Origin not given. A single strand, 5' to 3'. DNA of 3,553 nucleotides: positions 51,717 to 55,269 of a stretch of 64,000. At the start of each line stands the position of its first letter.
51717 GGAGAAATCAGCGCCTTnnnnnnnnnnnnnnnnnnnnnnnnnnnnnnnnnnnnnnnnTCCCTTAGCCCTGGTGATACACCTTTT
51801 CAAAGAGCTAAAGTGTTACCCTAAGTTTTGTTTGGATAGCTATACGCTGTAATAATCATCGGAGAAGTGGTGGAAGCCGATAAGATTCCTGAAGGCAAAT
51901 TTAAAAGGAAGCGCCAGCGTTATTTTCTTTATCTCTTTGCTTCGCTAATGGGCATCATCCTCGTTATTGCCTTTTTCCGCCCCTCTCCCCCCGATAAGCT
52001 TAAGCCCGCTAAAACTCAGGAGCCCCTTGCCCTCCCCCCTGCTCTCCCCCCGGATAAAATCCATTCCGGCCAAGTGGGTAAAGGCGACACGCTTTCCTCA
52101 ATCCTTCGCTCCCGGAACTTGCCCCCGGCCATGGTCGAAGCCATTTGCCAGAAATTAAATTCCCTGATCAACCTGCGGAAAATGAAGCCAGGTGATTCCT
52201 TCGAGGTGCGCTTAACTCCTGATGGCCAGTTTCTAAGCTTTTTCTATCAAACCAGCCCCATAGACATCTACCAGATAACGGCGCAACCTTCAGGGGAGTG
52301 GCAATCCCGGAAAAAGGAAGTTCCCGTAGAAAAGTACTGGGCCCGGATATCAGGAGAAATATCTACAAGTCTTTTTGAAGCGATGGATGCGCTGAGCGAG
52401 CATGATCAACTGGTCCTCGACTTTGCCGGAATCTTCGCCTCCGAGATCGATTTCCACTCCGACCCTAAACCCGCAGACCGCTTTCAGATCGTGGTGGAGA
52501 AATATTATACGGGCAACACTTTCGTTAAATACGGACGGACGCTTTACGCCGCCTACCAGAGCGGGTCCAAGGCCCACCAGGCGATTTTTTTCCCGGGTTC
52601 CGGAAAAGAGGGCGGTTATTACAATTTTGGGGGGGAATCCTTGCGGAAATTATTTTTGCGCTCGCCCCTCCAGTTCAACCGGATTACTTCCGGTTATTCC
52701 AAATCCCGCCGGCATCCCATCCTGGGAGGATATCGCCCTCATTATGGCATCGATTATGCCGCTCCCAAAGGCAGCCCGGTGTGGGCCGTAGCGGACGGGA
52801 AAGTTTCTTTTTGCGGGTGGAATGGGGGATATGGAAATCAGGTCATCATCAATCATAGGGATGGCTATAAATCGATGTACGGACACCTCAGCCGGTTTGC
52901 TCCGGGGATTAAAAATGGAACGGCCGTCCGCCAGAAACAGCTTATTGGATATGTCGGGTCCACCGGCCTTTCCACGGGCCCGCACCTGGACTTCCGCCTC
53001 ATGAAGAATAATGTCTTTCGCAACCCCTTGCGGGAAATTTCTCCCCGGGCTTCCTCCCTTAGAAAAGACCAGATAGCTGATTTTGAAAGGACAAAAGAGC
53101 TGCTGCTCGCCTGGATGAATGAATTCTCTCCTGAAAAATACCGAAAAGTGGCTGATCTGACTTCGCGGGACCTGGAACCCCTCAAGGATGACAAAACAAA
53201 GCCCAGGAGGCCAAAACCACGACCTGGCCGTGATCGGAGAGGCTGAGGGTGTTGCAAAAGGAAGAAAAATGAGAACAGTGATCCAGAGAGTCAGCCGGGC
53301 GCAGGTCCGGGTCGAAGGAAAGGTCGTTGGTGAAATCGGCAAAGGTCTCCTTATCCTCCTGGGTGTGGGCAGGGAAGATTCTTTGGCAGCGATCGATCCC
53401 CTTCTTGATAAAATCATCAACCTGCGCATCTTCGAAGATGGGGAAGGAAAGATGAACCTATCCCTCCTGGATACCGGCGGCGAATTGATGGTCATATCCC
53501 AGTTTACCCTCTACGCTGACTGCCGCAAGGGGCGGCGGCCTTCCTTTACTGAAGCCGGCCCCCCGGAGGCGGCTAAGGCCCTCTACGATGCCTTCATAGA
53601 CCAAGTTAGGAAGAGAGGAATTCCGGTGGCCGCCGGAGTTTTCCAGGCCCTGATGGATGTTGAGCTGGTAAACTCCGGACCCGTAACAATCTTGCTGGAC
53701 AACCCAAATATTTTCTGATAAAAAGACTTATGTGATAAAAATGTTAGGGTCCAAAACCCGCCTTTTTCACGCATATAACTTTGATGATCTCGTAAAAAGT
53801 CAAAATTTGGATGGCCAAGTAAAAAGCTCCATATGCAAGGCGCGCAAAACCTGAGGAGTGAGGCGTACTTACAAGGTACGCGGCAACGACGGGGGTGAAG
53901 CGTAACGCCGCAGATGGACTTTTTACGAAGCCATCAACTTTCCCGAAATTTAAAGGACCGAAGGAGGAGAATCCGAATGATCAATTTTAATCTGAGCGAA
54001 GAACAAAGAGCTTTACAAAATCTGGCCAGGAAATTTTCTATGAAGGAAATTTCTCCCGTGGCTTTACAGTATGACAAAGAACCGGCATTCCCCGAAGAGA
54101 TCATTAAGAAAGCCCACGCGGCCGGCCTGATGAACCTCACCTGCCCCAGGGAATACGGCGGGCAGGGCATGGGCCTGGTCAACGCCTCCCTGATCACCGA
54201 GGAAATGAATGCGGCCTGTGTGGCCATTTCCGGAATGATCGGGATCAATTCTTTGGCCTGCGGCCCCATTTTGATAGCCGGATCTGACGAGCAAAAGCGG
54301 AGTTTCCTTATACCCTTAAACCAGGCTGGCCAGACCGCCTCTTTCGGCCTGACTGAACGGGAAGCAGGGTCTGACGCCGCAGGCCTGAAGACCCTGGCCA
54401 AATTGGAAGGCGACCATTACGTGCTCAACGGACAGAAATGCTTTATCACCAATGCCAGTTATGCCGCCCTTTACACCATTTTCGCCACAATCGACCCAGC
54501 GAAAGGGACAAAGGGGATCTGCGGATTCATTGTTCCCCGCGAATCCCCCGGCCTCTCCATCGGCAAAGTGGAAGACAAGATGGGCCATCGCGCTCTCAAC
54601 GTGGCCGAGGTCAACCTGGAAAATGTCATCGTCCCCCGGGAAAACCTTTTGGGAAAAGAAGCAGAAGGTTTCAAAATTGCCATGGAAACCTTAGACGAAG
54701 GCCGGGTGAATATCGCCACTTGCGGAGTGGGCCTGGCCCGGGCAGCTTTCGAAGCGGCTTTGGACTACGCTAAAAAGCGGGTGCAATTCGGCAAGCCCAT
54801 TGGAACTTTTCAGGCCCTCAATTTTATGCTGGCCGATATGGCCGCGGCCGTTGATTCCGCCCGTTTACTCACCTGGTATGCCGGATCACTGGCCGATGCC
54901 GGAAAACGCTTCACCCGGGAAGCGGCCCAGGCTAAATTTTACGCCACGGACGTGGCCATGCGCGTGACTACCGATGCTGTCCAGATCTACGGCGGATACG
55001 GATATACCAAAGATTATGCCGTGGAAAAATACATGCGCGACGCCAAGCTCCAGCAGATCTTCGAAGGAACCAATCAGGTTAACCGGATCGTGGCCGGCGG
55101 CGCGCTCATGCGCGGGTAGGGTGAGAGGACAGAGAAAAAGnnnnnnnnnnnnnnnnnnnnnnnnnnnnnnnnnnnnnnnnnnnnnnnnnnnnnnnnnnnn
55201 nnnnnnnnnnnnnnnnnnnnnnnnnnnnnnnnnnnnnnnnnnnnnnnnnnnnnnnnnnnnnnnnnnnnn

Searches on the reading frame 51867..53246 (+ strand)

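Call 65: search_protein_families(library=pfam, proteins=[window:51867-53246:+], max_evalue=0.00001)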
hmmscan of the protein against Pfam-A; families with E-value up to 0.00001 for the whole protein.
window:51867-53246:+ (459 aa): 1 family
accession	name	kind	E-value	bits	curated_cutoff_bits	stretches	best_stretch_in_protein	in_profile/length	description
PF01551.29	Peptidase_M23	-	3.5e-32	110.9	28.7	1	291-387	2-96/96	Peptidase family M23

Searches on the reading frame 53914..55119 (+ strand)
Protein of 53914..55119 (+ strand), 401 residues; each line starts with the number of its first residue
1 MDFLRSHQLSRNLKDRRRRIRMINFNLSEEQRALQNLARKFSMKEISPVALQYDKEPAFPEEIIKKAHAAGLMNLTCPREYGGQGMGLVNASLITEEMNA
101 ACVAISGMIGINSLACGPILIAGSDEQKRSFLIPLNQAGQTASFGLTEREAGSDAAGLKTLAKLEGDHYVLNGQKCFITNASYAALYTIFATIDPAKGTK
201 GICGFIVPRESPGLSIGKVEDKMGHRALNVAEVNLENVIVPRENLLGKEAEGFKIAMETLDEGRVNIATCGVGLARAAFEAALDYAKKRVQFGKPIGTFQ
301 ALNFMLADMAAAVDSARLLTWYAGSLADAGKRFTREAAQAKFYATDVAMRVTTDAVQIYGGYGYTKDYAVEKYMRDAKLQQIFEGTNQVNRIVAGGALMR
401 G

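Call 65: search_protein_families(library=pfam, proteins=[window:53914-55119:+], max_evalue=0.00001)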
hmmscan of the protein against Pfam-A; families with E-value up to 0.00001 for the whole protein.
window:53914-55119:+ (401 aa): 4 families
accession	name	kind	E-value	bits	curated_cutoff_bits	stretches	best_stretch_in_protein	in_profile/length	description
PF00441.29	Acyl-CoA_dh_1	-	1.1e-46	159.2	22.4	1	251-393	2-144/150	Acyl-CoA dehydrogenase, C-terminal domain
PF02771.21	Acyl-CoA_dh_N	-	1.2e-29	103.3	22.9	1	28-135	1-109/113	Acyl-CoA dehydrogenase, N-terminal domain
PF02770.24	Acyl-CoA_dh_M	-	1.5e-24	86.4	33.3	1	143-238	1-97/97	Acyl-CoA dehydrogenase, middle domain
PF08028.16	Acyl-CoA_dh_2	-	4e-20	72.9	22.7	1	267-387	3-133/134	Acyl-CoA dehydrogenase, C-terminal domain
